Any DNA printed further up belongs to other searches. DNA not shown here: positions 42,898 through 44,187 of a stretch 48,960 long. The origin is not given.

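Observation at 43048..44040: Stand-alone SAP-SAP-TIR protein at the edge of the low-G+C island: candidate single-gene DNA-sensing NADase defence effector in an archaeon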

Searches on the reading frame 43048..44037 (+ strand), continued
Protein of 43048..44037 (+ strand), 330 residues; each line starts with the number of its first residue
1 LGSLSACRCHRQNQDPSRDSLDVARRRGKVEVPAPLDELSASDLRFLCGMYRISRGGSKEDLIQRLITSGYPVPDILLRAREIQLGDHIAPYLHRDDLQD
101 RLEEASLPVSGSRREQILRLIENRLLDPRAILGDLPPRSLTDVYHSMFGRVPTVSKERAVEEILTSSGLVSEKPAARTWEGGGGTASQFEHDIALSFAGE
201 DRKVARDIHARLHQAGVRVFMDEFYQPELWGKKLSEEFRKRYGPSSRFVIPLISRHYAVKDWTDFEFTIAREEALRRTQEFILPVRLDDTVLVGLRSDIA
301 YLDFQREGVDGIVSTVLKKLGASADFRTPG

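Call 24: search_protein_families(library=pfam, proteins=[L089:8591-9895:+, L093:8185-9870:+, L085:7199-8224:+, L084:11667-12254:+, L084:12369-13316:+, L086:11090-11467:+, L086:8181-9200:-, L089:11222-11848:-, L093:11603-12292:+], max_evalue=0.1)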
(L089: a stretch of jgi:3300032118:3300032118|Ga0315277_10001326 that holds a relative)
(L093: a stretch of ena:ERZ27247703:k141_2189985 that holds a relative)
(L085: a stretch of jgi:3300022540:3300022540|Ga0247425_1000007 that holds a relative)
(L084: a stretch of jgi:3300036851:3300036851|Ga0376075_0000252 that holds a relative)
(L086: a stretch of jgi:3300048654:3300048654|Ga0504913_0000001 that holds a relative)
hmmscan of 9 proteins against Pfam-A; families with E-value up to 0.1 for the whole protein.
L089:8591-9895:+ (435 aa): 2 families
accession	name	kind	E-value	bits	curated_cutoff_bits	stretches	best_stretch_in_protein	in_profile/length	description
PF13289.12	SIR2_2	-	1.2e-07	32.4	24.5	1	196-382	2-113/141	SIR2-like domain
PF16263.11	DUF4917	-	0.052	13.4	28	0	182-210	97-125/311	Domain of unknown function (DUF4917)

L093:8185-9870:+ (562 aa): 0 families

L085:7199-8224:+ (342 aa): 3 families
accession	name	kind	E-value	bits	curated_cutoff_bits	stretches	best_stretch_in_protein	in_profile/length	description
PF04326.19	SLFN_AlbA_2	-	1.2e-17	65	25.3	1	14-122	1-114/118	Schlafen, AlbA_2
PF14846.11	DUF4485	-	0.058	13.8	24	1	214-252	2-41/83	Domain of unknown function (DUF4485)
PF05004.19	IFRD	-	0.096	12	25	0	153-243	21-118/306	Interferon-related developmental regulator (IFRD)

L084:11667-12254:+ (196 aa): 1 family
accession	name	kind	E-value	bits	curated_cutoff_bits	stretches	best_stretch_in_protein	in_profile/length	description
PF07148.17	MalM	-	0.053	13.7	26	1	121-180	29-89/134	Maltose operon periplasmic protein precursor (MalM)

L084:12369-13316:+ (316 aa): 0 families

L086:11090-11467:+ (126 aa): 8 families
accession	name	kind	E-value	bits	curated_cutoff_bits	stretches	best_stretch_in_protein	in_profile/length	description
PF18112.7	Zn-C2H2_12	-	0.0063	17.3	23.2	1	92-106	3-17/27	Autophagy receptor zinc finger-C2H2 domain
PF13465.12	zf-H2C2_2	-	0.0083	16.9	40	0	87-101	12-26/26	Zinc-finger double domain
PF06397.17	Desulfoferrod_N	-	0.0092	16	23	0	1-14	4-17/36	Desulfoferrodoxin, N-terminal domain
PF24749.2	DUF7695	-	0.034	14.3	25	0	4-19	7-22/58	Domain of unknown function (DUF7695)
PF09723.15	Zn_ribbon_8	-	0.038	14.4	34.4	0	4-14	6-16/41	Zinc ribbon domain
PF24458.1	DUF7573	-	0.065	13.6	30.2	0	3-14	11-22/39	Domain of unknown function (DUF7573)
PF18716.7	VATC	-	0.077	13.3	26.6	0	5-31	5-27/43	Vms1-associating treble clef domain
PF13894.12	zf-C2H2_4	-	0.08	14.2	27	0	91-102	2-13/24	C2H2-type zinc finger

L086:8181-9200:- (339 aa): 1 family
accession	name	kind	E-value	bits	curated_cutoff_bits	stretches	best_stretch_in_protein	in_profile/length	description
PF09626.15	DHC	-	0.081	14.4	22.2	0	115-168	14-67/116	Dihaem cytochrome c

L089:11222-11848:- (208 aa): 0 families

L093:11603-12292:+ (230 aa): 1 family
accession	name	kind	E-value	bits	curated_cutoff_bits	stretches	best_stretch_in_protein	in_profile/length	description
PF00589.27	Phage_integrase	-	0.0084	16.3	27.1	1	156-196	15-52/172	Phage integrase family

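Call 26: find_encoding_contigs(protein=P0018, flank=8000, max_places=2)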
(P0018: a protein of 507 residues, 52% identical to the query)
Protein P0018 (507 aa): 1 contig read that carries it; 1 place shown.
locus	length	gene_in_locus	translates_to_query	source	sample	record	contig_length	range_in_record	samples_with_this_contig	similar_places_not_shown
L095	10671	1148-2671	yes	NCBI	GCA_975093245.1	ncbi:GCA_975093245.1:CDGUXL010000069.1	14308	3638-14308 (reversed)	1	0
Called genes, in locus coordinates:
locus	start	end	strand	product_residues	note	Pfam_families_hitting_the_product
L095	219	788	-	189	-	-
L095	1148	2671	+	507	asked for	PF02037:SAP (faint), PF13676:TIR_2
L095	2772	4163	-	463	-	-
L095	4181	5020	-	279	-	-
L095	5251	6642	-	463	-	-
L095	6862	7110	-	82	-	-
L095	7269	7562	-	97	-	-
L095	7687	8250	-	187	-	PF00025:Arf (weak), PF00071:Ras, PF08477:Roc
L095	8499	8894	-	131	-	PF13371:TPR_9 (faint)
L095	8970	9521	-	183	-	PF00025:Arf, PF00071:Ras, PF08477:Roc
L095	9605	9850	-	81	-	-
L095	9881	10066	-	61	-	-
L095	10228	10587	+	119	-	-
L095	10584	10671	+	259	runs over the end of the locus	PF00071:Ras, PF03193:RsgA_GTPase (faint), PF08477:Roc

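Call 27: find_encoding_contigs(protein=P0020, flank=8000, max_places=2)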
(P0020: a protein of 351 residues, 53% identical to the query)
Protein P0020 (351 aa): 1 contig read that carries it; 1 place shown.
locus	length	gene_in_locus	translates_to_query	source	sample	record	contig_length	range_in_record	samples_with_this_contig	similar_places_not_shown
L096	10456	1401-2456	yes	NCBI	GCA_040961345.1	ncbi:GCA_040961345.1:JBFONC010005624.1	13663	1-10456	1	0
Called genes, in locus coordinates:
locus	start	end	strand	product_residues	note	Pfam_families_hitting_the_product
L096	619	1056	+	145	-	-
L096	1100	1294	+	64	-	-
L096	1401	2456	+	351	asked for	PF01582:TIR (weak), PF13676:TIR_2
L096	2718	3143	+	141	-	-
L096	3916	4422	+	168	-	PF01609:DDE_Tnp_1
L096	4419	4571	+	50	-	-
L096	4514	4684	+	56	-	-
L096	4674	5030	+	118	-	-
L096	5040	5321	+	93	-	-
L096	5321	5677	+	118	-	-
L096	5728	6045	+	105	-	-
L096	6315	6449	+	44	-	-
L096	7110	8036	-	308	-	-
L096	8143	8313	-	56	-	-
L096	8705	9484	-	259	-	-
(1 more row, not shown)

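Call 28: find_encoding_contigs(protein=P0035, flank=8000, max_places=2)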
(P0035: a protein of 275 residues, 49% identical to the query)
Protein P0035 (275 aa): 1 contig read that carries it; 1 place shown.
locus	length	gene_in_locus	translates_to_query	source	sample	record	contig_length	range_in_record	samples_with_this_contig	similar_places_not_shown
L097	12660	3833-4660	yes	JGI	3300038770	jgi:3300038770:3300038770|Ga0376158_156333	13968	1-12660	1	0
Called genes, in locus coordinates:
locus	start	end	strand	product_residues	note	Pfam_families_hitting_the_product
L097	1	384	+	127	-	?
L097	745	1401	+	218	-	-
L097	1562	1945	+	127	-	PF24113:DUF7387 (weak), PF15919:HicB_lk_antitox (weak)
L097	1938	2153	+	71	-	PF07927:HicA_toxin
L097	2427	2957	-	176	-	-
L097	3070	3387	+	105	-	-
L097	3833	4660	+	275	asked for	PF13676:TIR_2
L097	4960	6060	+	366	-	PF02073:Peptidase_M29, PF26233:NicX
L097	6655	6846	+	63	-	-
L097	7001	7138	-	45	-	-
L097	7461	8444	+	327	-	PF00814:TsaD, PF22521:HypF_C_2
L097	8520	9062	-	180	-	PF01209:Ubie_methyltran, PF13489:Methyltransf_23, PF05175:MTS (weak), PF06325:PrmA (weak), PF13847:Methyltransf_31, PF13649:Methyltransf_25, PF08241:Methyltransf_11, PF08242:Methyltransf_12, +1 more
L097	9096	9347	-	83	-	-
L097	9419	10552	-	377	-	PF00266:Aminotran_5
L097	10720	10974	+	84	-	PF01402:RHH_1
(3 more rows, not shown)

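Call 30: fold_search(model_id=the predicted structure, library=pdb)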
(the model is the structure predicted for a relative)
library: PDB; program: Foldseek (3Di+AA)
matches with E <= 10: 1214; with E <= 0.001: 12
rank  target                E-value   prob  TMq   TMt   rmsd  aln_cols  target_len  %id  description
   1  3h16_D                1.2e-05  1.00  0.31  0.70   4.7       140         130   21  Crystal structure of a bacteria TIR domain, PdTIR from Paracoccus denitrificans (released 2009-06-16)
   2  4lzp_B                1.5e-05  1.00  0.29  0.66   4.9       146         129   22  Structure of the TIR domain of the immunosuppressor BtpA from Brucella (released 2013-11-06)
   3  4lqc_A                2.5e-05  1.00  0.32  0.73   5.0       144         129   21  The crystal structures of the Brucella protein TcpB and the TLR adaptor protein TIRAP show structural differences in m (released 2013-12-04)
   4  4lzp_D                2.5e-05  1.00  0.29  0.65   5.0       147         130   21  Structure of the TIR domain of the immunosuppressor BtpA from Brucella (released 2013-11-06)
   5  7uxr_A                3.6e-05  1.00  0.35  0.73   2.6       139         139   23  Crystal structure of the BtTir TIR domain (released 2022-09-07)
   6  4c7m_C                5.9e-05  1.00  0.28  0.67   5.8       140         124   21  The crystal structure of TcpB or BtpA TIR domain (released 2013-12-04)
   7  4c7m_B                9.6e-05  1.00  0.29  0.67   4.8       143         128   22  The crystal structure of TcpB or BtpA TIR domain (released 2013-12-04)
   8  4lqc_B                1.2e-04  1.00  0.31  0.68   4.7       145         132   20  The crystal structures of the Brucella protein TcpB and the TLR adaptor protein TIRAP show structural differences in m (released 2013-12-04)
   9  4c7m_A                1.3e-04  1.00  0.28  0.64   5.7       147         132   20  The crystal structure of TcpB or BtpA TIR domain (released 2013-12-04)
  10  4lzp_C                2.4e-04  1.00  0.30  0.55   5.1       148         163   20  Structure of the TIR domain of the immunosuppressor BtpA from Brucella (released 2013-11-06)
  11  7uxu_A                3.5e-04  1.00  0.29  0.60   5.7       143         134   20  CryoEM structure of the TIR domain from AbTir in complex with 3AD (released 2022-09-07)
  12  8g83_A                8.9e-04  1.00  0.33  0.67   4.0       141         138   25  Structure of NAD+ consuming protein Acinetobacter baumannii TIR domain (released 2023-10-11)
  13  2j67_B                1.1e-03  1.00  0.28  0.54   6.1       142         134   15  The TIR domain of human Toll-Like Receptor 10 (TLR10) (released 2006-09-27)
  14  7anw_A                1.1e-03  0.99  0.29  0.15  17.6       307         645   15  hSARM1 NAD+ complex (released 2020-11-11)
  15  8g83_B                1.3e-03  1.00  0.29  0.58   5.0       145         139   18  Structure of NAD+ consuming protein Acinetobacter baumannii TIR domain (released 2023-10-11)
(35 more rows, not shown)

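Call 62: search_protein_families(library=padloc, proteins=[L089:8591-9895:+, L085:7199-8224:+, L086:4286-5224:-, L093:8185-9870:+, L084:15594-16526:-, L084:17625-18941:+, L095:2772-4160:-, P0002, P0005], max_evalue=0.001)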
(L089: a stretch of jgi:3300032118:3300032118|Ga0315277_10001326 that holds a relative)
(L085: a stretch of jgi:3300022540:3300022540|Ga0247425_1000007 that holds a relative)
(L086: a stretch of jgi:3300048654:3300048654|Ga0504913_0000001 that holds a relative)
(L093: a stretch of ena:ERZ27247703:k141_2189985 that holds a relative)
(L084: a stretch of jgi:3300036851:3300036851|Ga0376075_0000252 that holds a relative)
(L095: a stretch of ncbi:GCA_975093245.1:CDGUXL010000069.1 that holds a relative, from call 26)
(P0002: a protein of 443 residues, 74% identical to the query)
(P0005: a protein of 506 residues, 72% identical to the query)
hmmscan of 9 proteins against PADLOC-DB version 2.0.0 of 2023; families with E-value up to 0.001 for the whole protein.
L089:8591-9895:+ (435 aa): 9 families
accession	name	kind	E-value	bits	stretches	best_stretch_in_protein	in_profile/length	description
PDLC04081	SIR2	-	1.2e-07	29.3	0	22-113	21-113/345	-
PDLC04087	SIR2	-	3.4e-06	24.2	1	184-281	122-204/343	-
PDLC02408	Aga_SIR2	-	6.5e-06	23.5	0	195-284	149-213/343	Class II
PDLC04076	SIR2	-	8.7e-06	23.2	0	23-111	33-121/406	-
PDLC02414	Aga_SIR2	-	1.1e-05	22.9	0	259-278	160-179/313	-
PDLC04082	SIR2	-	1.4e-05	22.2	1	192-276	126-205/345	-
PDLC02186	SIR2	-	2.2e-05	21.7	0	23-111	33-122/412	-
PDLC04093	SIR2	-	4.7e-05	20.5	0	21-114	26-126/395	-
PDLC04080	SIR2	-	0.0002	18.6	1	194-366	125-283/347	-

L085:7199-8224:+ (342 aa): 0 families

L086:4286-5224:- (312 aa): 88 families (the best 25 are shown)
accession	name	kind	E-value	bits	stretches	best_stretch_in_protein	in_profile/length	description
PDLC03878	NsnB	-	1.1e-37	128.6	1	1-290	2-315/345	-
PDLC02979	AriA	-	1e-20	72.9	2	180-255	290-371/373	-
PDLC02980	AriA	-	1.4e-20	72.5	2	141-258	185-304/304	-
PDLC04148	HEC-03B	-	2.8e-18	64.2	1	103-300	213-427/458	-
PDLC04707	PDC-M55A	-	3.4e-17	60.6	2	92-285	175-378/421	-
PDLC02335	AbiLi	-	2.2e-16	57.9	1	1-291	50-262/326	AbiLi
PDLC04144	HEC-01B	-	7e-15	53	2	3-41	5-43/395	-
PDLC02336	AbiLi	-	7.8e-15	53.3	2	3-40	4-41/340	AbiLi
PDLC00069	GajA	-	1.4e-13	48.2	2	214-259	336-383/687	AAA ATPase domain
PDLC04178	HEC-01A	-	1.5e-13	48.6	1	128-260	195-334/399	-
PDLC04611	PDC-M38A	-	7e-13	46.8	2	4-40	5-41/383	-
PDLC04608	PDC-M38A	-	1.1e-12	46.3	2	192-285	251-344/367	-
PDLC00091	GajA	-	4.2e-12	43.7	1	215-260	299-345/627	AAA ATPase domain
PDLC00096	GajA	-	5.4e-12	43.2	1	215-260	291-340/630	AAA ATPase domain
PDLC00071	GajA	-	5.8e-12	43.2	2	215-260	276-324/588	AAA ATPase domain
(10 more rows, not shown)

L093:8185-9870:+ (562 aa): 0 families

L084:15594-16526:- (310 aa): 1 family
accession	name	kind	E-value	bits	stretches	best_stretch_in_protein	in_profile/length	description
PDLC04132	HNH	-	5.8e-08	30.2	1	173-304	144-269/286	-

L084:17625-18941:+ (439 aa): 0 families

L095:2772-4160:- (462 aa): 0 families

P0002 (443 aa): 2 families
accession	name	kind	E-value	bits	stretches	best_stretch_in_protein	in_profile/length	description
PDLC05062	PDC-S66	-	9.2e-12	43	1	155-262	136-240/282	-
PDLC02421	Aga_TIR-PNTD1-PNTD2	-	0.00031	18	0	172-283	8-119/430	Class I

P0005 (506 aa): 2 families
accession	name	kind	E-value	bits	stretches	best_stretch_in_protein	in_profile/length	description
PDLC05062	PDC-S66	-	4.7e-14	50.5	1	157-262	138-240/282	-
PDLC02421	Aga_TIR-PNTD1-PNTD2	-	2.4e-05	21.7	1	172-284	8-120/430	Class I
